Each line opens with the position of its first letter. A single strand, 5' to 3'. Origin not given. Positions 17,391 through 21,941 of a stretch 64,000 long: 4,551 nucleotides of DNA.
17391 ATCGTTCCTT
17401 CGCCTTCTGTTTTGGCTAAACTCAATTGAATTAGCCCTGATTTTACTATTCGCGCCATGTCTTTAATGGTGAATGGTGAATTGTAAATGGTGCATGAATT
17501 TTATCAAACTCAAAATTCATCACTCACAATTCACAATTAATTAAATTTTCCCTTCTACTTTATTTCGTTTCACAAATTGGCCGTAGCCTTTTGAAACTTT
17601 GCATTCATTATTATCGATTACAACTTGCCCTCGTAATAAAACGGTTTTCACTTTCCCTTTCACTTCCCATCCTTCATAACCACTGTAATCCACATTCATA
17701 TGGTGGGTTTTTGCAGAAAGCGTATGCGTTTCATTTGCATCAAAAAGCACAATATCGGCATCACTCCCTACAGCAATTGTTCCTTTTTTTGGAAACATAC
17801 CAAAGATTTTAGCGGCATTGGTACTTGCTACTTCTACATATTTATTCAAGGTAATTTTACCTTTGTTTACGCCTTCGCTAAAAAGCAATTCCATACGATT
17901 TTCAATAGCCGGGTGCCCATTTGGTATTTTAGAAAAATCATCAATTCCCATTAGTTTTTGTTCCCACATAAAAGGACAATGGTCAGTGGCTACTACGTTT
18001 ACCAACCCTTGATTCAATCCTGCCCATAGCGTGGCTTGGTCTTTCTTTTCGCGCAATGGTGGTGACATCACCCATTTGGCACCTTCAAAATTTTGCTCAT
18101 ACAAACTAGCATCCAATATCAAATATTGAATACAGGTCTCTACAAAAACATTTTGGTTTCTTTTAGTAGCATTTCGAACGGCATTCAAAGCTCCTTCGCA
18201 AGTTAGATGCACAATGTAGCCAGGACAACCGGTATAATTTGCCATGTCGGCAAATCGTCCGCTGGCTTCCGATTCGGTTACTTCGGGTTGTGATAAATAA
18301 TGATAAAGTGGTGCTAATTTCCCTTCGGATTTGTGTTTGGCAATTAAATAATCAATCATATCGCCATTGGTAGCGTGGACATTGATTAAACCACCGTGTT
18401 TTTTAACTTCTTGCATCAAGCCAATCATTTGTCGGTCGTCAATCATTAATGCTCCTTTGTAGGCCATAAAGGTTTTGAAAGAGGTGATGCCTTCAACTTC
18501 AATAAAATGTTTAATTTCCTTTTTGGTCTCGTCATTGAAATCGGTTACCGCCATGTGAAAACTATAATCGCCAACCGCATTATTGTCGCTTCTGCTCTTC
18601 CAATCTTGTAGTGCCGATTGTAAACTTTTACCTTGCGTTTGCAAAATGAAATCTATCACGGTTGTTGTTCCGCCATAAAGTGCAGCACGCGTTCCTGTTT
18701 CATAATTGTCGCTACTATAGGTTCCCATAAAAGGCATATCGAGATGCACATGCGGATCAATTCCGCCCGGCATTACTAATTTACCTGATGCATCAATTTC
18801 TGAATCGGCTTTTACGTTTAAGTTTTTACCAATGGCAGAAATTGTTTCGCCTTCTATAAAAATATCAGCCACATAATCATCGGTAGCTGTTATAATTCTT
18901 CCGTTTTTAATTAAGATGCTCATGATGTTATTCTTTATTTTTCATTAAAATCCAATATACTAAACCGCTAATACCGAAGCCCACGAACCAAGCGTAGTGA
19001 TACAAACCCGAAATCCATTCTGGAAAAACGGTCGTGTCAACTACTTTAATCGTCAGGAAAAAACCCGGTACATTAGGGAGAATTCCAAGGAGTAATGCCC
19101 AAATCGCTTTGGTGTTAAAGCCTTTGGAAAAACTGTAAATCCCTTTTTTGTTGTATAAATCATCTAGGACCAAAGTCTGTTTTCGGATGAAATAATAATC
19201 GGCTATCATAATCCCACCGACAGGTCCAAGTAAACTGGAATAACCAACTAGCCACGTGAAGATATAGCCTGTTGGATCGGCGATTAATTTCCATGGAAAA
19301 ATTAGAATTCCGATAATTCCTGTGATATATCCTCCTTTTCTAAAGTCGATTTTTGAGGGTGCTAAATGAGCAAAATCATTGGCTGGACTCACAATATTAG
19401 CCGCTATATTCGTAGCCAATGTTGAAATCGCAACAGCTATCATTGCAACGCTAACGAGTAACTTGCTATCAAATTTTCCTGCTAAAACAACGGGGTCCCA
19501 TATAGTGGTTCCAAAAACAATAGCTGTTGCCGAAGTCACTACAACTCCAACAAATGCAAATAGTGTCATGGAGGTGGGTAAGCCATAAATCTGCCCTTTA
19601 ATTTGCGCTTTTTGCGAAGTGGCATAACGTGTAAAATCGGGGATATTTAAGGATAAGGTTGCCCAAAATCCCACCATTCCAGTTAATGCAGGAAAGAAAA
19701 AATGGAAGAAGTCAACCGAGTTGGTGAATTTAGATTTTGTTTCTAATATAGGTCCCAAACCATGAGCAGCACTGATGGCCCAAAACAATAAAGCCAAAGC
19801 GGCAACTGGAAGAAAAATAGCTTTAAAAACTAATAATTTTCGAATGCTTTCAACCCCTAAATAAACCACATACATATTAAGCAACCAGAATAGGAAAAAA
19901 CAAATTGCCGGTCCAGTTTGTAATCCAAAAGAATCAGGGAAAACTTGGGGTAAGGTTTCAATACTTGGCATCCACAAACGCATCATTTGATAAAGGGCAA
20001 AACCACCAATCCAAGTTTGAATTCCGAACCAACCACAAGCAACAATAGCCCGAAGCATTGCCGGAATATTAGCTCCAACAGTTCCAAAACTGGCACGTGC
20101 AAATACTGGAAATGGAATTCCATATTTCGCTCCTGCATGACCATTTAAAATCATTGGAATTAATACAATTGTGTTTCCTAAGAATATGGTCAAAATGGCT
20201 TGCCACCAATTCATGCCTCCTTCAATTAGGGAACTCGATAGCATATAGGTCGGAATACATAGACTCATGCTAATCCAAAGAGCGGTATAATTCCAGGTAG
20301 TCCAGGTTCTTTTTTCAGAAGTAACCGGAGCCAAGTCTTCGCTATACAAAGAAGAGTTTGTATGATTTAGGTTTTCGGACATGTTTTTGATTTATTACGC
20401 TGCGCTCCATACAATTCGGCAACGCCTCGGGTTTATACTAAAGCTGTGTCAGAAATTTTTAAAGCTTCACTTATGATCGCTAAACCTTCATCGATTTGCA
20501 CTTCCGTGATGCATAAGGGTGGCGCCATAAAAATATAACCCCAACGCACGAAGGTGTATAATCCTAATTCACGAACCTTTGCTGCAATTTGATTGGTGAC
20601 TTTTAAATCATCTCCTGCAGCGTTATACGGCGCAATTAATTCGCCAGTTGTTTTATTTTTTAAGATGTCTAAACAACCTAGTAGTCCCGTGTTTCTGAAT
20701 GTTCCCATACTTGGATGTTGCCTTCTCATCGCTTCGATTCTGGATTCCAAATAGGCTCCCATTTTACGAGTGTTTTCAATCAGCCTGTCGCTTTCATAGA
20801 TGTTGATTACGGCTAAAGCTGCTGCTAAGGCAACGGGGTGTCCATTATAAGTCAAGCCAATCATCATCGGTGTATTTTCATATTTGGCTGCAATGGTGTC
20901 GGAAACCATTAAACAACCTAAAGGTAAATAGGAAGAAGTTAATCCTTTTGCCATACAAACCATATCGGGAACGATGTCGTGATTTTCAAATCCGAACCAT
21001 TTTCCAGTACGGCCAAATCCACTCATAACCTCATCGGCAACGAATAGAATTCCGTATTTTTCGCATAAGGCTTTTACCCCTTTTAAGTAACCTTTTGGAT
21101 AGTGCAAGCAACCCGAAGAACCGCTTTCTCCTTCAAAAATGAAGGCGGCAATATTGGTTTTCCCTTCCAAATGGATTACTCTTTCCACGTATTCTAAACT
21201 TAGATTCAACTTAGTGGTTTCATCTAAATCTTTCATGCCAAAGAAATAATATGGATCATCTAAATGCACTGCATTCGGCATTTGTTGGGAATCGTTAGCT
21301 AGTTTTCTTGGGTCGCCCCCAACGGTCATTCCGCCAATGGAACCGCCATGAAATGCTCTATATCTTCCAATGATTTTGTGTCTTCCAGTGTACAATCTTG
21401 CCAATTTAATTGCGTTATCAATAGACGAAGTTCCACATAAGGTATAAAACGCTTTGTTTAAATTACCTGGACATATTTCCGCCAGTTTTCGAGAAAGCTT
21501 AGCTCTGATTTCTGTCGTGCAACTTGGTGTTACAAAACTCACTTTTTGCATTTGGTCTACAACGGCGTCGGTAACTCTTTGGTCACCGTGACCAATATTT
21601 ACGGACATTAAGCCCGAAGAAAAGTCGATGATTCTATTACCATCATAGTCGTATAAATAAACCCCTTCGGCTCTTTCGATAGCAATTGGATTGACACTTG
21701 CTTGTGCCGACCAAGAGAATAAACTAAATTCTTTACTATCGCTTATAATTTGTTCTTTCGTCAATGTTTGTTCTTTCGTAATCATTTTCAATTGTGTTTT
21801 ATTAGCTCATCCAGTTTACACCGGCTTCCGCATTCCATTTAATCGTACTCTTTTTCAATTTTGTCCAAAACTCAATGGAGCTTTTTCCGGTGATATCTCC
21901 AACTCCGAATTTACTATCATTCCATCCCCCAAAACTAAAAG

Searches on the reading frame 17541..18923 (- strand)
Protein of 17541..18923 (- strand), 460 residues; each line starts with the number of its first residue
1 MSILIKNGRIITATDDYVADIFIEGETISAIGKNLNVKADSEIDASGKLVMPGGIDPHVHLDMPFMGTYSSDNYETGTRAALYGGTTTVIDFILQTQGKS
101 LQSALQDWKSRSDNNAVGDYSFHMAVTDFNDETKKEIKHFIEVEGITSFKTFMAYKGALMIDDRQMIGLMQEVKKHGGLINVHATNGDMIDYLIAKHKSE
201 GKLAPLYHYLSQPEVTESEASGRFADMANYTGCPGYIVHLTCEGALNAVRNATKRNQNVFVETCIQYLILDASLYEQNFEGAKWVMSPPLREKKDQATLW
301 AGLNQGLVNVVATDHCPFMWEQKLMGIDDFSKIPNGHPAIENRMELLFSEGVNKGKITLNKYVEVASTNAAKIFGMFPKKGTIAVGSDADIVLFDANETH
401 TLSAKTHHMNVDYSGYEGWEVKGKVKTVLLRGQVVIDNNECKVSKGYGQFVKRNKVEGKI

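Call 76: search_protein_families(library=pfam, proteins=[window:17541-18923:-], max_evalue=0.00001)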
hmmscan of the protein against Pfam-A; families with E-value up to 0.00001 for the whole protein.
window:17541-18923:- (460 aa): 2 families
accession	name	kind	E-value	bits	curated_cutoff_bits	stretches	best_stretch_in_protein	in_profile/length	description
PF01979.26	Amidohydro_1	-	1.4e-29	103.9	25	1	49-435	1-345/345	Amidohydrolase family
PF07969.17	Amidohydro_3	-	3.3e-15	57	29.7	2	355-435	405-471/472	Amidohydrolase family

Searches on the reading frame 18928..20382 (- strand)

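Call 76: search_protein_families(library=pfam, proteins=[window:18928-20382:-], max_evalue=0.00001)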
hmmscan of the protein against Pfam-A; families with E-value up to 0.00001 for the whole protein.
window:18928-20382:- (484 aa): 1 family
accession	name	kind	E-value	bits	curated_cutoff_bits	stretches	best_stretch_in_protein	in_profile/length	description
PF02133.21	Transp_cyt_pur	-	2.3e-129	432.5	23.5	1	19-468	1-440/440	Permease for cytosine/purines, uracil, thiamine, allantoin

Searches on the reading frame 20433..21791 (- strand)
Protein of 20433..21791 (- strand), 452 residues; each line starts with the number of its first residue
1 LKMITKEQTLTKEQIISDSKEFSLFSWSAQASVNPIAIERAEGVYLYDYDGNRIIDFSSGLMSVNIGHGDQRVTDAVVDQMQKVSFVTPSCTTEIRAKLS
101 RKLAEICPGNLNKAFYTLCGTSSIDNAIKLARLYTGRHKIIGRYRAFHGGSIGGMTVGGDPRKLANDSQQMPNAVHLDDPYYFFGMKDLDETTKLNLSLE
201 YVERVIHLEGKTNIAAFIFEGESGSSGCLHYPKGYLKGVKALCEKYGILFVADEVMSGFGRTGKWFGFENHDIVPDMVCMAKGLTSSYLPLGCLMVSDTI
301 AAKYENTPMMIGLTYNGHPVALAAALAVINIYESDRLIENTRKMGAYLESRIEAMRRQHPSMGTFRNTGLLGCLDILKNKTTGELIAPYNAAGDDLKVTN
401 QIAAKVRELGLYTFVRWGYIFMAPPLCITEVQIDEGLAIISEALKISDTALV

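Call 76: search_protein_families(library=pfam, proteins=[window:20433-21791:-], max_evalue=0.00001)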
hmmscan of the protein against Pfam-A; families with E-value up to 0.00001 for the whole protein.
window:20433-21791:- (452 aa): 1 family
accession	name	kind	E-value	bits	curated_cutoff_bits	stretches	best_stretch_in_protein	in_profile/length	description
PF00202.27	Aminotran_3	-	2.7e-85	286.9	30.5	1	33-444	7-403/403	Aminotransferase class-III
